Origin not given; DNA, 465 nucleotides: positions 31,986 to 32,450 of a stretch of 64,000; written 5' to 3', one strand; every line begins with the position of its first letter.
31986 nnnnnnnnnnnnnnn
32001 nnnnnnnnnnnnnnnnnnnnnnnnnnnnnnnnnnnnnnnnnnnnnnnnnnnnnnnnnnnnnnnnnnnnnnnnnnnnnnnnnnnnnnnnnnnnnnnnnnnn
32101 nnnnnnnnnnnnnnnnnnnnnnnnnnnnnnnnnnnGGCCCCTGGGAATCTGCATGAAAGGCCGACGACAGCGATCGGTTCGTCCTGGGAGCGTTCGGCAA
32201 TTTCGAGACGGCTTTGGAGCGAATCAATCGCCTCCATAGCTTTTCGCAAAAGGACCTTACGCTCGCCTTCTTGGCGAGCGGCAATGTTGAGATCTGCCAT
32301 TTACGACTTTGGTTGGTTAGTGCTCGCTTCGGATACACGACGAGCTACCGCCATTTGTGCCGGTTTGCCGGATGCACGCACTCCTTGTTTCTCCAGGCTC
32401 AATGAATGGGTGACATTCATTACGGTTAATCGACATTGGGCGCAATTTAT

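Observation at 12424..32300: Gene order is not colinear with the biosynthetic order: terminating modules are encoded first and the loader fifth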

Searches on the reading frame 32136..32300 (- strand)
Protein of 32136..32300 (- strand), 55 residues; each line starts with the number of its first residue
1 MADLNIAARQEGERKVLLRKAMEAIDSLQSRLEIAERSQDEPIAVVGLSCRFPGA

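Call 34: search_solved_structures(query=window:32136-32300:-, max_evalue=10, show_alignments=3)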
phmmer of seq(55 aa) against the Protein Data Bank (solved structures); distinct sequences matched with E-value up to 10: 34.
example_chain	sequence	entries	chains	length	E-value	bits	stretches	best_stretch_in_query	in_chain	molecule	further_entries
4mz0_A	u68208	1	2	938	1.2e-06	31.4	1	5-54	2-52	CurL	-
2hg4_A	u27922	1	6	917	6.8e-06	29.1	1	14-54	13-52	6-Deoxyerythronolide B Synthase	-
8i4y_A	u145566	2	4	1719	0.00015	24.9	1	15-54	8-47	Beta-ketoacyl-acyl-carrier-protein synthase I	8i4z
7wvz_A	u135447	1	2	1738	0.00015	24.9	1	15-54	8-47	Beta-ketoacyl-acyl-carrier-protein synthase I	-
7s6b_A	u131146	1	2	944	0.011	19.1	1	15-54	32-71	Polyketide synthase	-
9jj9_B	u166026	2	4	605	0.019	18.4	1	36-54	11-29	Polyketide synthase GfsA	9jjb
11sz_A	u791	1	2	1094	0.021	18.3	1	21-54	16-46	6-deoxyerythronolide-B synthase, Erythronolide synthase EryA2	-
9iyw_A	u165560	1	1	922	0.024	18.1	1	36-54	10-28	Polyketide synthase,GfsA KSQ-AncAT chimeric protein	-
7vee_A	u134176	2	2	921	0.029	17.9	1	35-54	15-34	Polyketide synthase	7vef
8ee0_A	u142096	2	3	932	0.033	17.7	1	21-54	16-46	6-deoxyerythronolide B synthase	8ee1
8in9_A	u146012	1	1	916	0.033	17.7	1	36-54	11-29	Polyketide synthase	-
8g4u_A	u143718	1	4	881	0.05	17.1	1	39-54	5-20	EryAIII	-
9pc6_A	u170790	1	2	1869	0.072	16.6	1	24-54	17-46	6-deoxyerythronolide-B synthase,RifR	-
9pat_A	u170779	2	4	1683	0.088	16.4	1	24-54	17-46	6-deoxyerythronolide-B synthase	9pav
9pat_C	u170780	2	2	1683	0.088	16.4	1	24-54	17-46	6-deoxyerythronolide-B synthase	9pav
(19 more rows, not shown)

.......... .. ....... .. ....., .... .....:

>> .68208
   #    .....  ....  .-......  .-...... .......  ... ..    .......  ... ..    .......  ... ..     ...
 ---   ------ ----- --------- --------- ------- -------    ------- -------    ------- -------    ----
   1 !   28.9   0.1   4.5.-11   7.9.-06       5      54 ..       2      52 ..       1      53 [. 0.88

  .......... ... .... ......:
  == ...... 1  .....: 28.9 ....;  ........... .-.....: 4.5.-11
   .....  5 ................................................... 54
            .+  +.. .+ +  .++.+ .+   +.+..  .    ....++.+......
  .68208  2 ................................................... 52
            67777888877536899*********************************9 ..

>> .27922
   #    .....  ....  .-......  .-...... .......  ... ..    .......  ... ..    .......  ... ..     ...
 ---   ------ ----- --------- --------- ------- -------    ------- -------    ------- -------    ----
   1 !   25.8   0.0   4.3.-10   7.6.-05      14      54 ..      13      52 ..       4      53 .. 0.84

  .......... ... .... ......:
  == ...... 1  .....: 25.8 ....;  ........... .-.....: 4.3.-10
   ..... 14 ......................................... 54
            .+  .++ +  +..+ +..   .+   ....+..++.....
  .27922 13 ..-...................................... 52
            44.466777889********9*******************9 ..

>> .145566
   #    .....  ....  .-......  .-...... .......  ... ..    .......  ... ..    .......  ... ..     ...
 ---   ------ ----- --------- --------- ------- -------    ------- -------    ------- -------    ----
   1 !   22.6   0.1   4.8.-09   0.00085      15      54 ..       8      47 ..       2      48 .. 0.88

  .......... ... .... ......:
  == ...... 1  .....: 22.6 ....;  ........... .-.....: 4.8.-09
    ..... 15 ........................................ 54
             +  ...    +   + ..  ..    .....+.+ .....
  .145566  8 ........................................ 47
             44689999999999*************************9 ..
